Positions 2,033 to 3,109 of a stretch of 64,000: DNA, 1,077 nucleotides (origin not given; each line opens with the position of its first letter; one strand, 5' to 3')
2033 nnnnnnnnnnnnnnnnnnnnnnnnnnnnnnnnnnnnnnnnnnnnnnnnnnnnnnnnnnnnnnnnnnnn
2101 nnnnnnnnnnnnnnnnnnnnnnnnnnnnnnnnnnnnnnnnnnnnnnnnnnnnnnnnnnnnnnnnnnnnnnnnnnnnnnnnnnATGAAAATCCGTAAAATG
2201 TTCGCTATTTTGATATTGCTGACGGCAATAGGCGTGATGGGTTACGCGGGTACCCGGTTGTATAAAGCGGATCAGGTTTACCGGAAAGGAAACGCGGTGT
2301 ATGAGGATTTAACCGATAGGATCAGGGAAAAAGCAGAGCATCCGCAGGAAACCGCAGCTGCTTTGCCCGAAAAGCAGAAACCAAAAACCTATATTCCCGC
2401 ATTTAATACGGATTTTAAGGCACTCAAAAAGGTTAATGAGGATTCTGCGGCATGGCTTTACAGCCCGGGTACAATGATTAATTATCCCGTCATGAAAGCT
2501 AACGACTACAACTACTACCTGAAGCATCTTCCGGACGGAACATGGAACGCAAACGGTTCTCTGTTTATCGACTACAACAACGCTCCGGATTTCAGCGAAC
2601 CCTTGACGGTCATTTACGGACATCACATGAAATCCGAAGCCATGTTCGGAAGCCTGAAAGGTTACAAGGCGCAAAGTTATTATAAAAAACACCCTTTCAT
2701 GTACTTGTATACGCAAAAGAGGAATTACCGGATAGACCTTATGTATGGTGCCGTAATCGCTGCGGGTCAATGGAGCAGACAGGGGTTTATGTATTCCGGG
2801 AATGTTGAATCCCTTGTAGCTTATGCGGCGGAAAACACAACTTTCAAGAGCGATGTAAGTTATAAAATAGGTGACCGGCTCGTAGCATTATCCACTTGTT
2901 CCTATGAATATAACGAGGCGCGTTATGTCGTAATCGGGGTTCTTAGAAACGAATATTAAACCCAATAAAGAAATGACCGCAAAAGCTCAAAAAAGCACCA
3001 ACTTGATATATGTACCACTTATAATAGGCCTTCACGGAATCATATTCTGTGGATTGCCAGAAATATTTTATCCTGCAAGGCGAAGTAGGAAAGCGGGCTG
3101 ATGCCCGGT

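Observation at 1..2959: Compact pilus/adhesin locus driven by class B sortases, with an atypical PVTG sorting signal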

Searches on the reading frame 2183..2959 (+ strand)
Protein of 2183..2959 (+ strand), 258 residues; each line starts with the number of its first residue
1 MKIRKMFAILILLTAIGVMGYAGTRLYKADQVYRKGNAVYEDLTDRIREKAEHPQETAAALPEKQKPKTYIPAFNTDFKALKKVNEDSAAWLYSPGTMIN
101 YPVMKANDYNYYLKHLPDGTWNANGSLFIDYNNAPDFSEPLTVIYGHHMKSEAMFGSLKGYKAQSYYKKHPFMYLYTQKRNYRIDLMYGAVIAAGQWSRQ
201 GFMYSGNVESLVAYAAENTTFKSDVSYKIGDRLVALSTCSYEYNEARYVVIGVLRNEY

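Call 3: search_protein_families(library=pfam, proteins=[window:2183-2959:+], max_evalue=0.1)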
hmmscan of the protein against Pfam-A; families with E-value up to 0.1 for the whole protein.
window:2183-2959:+ (258 aa): 1 family
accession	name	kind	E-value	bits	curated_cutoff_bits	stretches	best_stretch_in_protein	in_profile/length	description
PF04203.18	Sortase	-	6.9e-09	36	26.6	1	95-254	4-124/125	Sortase domain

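Call 4: search_protein_families(library=ncbifam, proteins=[window:2183-2959:+], max_evalue=0.1)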
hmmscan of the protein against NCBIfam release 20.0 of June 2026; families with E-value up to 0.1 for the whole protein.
window:2183-2959:+ (258 aa): 2 families
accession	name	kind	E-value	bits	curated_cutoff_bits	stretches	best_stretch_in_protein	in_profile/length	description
TIGR03064.1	sortase_srtB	equivalog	1.7e-44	151.9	153.75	1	61-250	48-235/235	class B sortase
NF040525.1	SrtB_LPKTxSAVK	exception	7.5e-25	87.4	200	1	72-244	49-228/261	class B sortase, LPKTxAVK-specific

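Call 11: search_solved_structures(query=window:2183-2959:+, max_evalue=0.01, show_alignments=2)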
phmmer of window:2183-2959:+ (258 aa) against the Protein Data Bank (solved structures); distinct sequences matched with E-value up to 0.01: 15.
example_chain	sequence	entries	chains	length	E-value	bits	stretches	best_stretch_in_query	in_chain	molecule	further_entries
2oqw_A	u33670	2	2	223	3.5e-25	92.1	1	73-244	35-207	Sortase B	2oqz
1rz2_A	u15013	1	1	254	3.9e-25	91.9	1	72-244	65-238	conserved hypothetical protein BA4783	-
5gyj_A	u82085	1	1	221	1.1e-22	83.8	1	80-252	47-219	Putative peptidase C60B, sortase B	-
1qwz_A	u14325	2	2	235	1.5e-22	83.4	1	75-251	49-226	NPQTN specific sortase B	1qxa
1qx6_A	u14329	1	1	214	1.5e-22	83.4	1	76-251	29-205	NPQTN specific sortase B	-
4lfd_A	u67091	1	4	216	1.6e-22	83.4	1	76-251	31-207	Sortase B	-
5jcv_A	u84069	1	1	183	1.7e-22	83.2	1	79-252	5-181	Lmo2181 protein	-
4ux7_A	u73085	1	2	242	2.7e-22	82.6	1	37-253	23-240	PUTATIVE PEPTIDASE C60B, SORTASE B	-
6kyc_A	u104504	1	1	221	2.8e-22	82.5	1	80-252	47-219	Putative peptidase C60B, sortase B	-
1ng5_A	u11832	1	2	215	4e-22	82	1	76-251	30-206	sortase B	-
6kyd_A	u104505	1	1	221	8.5e-22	80.9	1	80-252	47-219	Putative peptidase C60B, sortase B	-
4y4q_A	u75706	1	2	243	3.4e-21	79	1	74-253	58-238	Sortase, SrtB family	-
3psq_A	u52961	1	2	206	1.4e-20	76.9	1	77-254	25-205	Hypothetical exported protein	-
5b23_A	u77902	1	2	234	3.9e-20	75.5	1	77-252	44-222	Uncharacterized protein Sortase B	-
5yfk_A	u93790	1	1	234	1.3e-18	70.5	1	77-252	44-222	Uncharacterized protein Sortase B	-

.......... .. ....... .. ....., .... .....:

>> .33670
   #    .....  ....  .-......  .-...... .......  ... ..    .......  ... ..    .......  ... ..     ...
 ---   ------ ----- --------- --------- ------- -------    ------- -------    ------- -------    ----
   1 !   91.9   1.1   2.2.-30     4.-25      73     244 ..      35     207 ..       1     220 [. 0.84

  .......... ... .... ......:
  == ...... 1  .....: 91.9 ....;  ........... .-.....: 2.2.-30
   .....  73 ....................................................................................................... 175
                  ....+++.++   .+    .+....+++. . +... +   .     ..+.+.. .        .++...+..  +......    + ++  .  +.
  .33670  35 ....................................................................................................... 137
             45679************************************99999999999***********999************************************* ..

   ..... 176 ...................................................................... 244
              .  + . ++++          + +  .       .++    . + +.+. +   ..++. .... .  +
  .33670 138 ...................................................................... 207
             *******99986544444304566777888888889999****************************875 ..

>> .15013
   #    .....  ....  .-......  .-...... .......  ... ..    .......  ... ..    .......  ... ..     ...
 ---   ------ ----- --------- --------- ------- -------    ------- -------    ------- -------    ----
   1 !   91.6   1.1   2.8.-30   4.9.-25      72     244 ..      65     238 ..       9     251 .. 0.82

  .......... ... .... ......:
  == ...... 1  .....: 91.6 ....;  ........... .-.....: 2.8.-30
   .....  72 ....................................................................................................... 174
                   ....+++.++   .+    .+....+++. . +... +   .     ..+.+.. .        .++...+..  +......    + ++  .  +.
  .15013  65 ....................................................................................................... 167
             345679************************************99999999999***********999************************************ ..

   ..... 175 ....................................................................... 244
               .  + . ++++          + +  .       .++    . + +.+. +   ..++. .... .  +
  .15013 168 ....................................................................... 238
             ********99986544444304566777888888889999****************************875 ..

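Call 53: find_homologous_proteins(query=window:2183-2959:+)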
Query window:2183-2959:+ (258 aa): 1108 proteins with E <= 0.001 among 1940 candidates; the best 120 are listed.
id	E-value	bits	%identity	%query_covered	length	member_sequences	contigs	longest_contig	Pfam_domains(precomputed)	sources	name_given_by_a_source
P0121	2.2e-171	586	100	100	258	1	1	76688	PF04203.19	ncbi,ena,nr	ncbi:MAG: class B sortase [Oscillospiraceae bacterium]|nr:class B sortase [Oscillospiraceae bacteriu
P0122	1.0e-112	394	66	100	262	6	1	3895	PF04203.19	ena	-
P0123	3.8e-111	388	64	100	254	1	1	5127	PF04203.19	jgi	jgi:sortase B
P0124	9.2e-109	381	66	98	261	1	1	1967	PF04203.19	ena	-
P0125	7.8e-104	365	63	99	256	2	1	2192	PF04203.19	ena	-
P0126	3.0e-103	363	60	98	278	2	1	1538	PF04203.19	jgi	-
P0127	1.8e-102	360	61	100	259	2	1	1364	PF04203.19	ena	-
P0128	8.8e-102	358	61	100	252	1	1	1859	PF04203.19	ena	-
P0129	2.5e-101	356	59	100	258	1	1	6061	-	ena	-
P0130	4.8e-101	355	59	100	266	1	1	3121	-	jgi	jgi:sortase B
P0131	1.4e-100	354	59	100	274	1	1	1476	PF04203.19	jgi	jgi:sortase B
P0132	2.4e-100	353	57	99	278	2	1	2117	PF04203.19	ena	-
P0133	3.0e-100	353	61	100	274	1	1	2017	PF04203.19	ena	-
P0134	1.9e-99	350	64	91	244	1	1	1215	PF04203.19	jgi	-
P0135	5.3e-99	349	60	100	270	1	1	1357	PF04203.19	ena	-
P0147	2.4e-97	343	59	100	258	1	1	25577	-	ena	-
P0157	1.6e-96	341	60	100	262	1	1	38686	PF04203.19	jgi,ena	-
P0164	8.6e-96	338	59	99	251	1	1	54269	-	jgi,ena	-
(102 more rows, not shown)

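Call 54: find_encoding_contigs(protein=P0164, flank=9000, max_places=2)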
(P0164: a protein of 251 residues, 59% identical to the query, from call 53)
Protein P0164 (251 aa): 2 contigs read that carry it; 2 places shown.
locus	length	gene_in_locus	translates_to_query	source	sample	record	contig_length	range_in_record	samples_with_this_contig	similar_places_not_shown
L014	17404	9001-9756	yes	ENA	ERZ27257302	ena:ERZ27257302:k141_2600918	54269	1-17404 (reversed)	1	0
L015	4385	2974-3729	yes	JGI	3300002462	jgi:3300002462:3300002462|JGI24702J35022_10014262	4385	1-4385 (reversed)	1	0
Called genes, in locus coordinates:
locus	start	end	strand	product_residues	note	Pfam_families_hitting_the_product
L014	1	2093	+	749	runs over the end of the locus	PF00317:Ribonuc_red_lgN, PF02867:Ribonuc_red_lgC, PF12637:TSCPD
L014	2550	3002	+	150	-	PF05103:DivIVA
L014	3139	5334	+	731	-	PF17210:SdrD_B, PF24547:DUF7601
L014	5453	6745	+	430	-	PF19407:DUF5979 (weak), PF24547:DUF7601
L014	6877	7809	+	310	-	-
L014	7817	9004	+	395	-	PF12892:FctA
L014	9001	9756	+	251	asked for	-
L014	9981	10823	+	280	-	PF08543:Phos_pyr_kin, PF00294:PfkB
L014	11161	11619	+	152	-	PF00588:SpoU_methylase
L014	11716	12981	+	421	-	PF02403:Seryl_tRNA_N, PF00587:tRNA-synt_2b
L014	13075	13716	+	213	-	PF00072:Response_reg, PF00196:GerE, PF13412:HTH_24 (weak)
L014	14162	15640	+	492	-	PF20695:UbiD_N, PF01977:UbiD, PF20696:UbiD_C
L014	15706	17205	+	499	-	PF20695:UbiD_N, PF01977:UbiD, PF20696:UbiD_C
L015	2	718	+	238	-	?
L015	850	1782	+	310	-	-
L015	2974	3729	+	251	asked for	-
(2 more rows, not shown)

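Call 55: find_encoding_contigs(protein=P0157, flank=9000, max_places=2)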
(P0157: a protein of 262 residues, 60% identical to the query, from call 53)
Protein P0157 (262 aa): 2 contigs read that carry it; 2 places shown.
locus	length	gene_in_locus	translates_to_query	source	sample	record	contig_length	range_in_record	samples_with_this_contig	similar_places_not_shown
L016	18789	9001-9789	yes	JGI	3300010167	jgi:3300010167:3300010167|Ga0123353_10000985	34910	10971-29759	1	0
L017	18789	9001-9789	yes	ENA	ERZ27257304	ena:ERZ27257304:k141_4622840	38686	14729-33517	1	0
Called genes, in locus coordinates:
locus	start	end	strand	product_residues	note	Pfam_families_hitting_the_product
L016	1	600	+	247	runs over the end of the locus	-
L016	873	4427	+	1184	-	PF17210:SdrD_B (weak), PF24547:DUF7601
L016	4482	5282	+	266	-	PF10502:Peptidase_S26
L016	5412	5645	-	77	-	-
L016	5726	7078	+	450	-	PF12892:FctA (weak), PF24547:DUF7601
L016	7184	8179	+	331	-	-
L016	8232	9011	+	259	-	PF12892:FctA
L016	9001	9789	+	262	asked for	PF04203:Sortase (weak)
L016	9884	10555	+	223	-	PF13487:HD_5, PF01966:HD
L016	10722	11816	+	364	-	PF00294:PfkB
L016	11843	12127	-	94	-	PF07876:Dabb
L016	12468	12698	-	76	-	-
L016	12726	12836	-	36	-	-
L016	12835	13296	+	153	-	-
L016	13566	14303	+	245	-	PF00574:CLP_protease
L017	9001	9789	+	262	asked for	PF04203:Sortase (weak)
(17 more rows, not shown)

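Call 56: find_encoding_contigs(protein=P0147, flank=9000, max_places=2)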
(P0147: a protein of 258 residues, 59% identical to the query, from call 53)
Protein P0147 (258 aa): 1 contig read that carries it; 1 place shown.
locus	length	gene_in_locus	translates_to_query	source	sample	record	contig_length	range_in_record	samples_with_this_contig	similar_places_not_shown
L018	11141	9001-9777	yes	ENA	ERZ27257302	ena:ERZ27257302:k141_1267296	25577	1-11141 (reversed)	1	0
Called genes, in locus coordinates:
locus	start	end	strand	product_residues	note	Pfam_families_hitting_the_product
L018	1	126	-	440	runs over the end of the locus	PF03453:MoeA_N, PF00994:MoCF_biosynth, PF03454:MoeA_C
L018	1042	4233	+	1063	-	PF18889:Beta_helix_3 (faint), PF24547:DUF7601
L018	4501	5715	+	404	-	PF24547:DUF7601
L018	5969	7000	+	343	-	PF12892:FctA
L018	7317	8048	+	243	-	PF10502:Peptidase_S26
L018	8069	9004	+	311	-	-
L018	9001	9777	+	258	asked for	-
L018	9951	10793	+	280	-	PF14697:Fer4_21 (faint), PF00037:Fer4 (faint), PF12797:Fer4_2 (faint), PF13237:Fer4_10 (weak), PF12838:Fer4_7, PF13187:Fer4_9 (weak), PF13484:Fer4_16 (faint)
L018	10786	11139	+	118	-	?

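Call 60: search_solved_structures(query=window:2183-2959:+, max_evalue=1, show_alignments=5)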
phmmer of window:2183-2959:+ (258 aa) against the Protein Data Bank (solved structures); distinct sequences matched with E-value up to 1: 15.
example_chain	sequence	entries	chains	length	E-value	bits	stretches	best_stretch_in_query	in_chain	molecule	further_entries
2oqw_A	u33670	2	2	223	3.5e-25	92.1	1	73-244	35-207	Sortase B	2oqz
1rz2_A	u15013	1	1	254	3.9e-25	91.9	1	72-244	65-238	conserved hypothetical protein BA4783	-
5gyj_A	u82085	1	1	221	1.1e-22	83.8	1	80-252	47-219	Putative peptidase C60B, sortase B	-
1qwz_A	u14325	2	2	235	1.5e-22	83.4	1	75-251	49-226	NPQTN specific sortase B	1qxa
1qx6_A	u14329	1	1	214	1.5e-22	83.4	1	76-251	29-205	NPQTN specific sortase B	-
4lfd_A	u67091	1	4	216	1.6e-22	83.4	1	76-251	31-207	Sortase B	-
5jcv_A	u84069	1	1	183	1.7e-22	83.2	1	79-252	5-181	Lmo2181 protein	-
4ux7_A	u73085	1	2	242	2.7e-22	82.6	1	37-253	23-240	PUTATIVE PEPTIDASE C60B, SORTASE B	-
6kyc_A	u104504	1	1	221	2.8e-22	82.5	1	80-252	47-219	Putative peptidase C60B, sortase B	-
1ng5_A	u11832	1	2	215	4e-22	82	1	76-251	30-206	sortase B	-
6kyd_A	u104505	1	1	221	8.5e-22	80.9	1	80-252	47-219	Putative peptidase C60B, sortase B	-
4y4q_A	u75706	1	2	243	3.4e-21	79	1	74-253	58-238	Sortase, SrtB family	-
3psq_A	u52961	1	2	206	1.4e-20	76.9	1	77-254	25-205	Hypothetical exported protein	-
5b23_A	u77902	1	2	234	3.9e-20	75.5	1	77-252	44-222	Uncharacterized protein Sortase B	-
5yfk_A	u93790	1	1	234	1.3e-18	70.5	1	77-252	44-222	Uncharacterized protein Sortase B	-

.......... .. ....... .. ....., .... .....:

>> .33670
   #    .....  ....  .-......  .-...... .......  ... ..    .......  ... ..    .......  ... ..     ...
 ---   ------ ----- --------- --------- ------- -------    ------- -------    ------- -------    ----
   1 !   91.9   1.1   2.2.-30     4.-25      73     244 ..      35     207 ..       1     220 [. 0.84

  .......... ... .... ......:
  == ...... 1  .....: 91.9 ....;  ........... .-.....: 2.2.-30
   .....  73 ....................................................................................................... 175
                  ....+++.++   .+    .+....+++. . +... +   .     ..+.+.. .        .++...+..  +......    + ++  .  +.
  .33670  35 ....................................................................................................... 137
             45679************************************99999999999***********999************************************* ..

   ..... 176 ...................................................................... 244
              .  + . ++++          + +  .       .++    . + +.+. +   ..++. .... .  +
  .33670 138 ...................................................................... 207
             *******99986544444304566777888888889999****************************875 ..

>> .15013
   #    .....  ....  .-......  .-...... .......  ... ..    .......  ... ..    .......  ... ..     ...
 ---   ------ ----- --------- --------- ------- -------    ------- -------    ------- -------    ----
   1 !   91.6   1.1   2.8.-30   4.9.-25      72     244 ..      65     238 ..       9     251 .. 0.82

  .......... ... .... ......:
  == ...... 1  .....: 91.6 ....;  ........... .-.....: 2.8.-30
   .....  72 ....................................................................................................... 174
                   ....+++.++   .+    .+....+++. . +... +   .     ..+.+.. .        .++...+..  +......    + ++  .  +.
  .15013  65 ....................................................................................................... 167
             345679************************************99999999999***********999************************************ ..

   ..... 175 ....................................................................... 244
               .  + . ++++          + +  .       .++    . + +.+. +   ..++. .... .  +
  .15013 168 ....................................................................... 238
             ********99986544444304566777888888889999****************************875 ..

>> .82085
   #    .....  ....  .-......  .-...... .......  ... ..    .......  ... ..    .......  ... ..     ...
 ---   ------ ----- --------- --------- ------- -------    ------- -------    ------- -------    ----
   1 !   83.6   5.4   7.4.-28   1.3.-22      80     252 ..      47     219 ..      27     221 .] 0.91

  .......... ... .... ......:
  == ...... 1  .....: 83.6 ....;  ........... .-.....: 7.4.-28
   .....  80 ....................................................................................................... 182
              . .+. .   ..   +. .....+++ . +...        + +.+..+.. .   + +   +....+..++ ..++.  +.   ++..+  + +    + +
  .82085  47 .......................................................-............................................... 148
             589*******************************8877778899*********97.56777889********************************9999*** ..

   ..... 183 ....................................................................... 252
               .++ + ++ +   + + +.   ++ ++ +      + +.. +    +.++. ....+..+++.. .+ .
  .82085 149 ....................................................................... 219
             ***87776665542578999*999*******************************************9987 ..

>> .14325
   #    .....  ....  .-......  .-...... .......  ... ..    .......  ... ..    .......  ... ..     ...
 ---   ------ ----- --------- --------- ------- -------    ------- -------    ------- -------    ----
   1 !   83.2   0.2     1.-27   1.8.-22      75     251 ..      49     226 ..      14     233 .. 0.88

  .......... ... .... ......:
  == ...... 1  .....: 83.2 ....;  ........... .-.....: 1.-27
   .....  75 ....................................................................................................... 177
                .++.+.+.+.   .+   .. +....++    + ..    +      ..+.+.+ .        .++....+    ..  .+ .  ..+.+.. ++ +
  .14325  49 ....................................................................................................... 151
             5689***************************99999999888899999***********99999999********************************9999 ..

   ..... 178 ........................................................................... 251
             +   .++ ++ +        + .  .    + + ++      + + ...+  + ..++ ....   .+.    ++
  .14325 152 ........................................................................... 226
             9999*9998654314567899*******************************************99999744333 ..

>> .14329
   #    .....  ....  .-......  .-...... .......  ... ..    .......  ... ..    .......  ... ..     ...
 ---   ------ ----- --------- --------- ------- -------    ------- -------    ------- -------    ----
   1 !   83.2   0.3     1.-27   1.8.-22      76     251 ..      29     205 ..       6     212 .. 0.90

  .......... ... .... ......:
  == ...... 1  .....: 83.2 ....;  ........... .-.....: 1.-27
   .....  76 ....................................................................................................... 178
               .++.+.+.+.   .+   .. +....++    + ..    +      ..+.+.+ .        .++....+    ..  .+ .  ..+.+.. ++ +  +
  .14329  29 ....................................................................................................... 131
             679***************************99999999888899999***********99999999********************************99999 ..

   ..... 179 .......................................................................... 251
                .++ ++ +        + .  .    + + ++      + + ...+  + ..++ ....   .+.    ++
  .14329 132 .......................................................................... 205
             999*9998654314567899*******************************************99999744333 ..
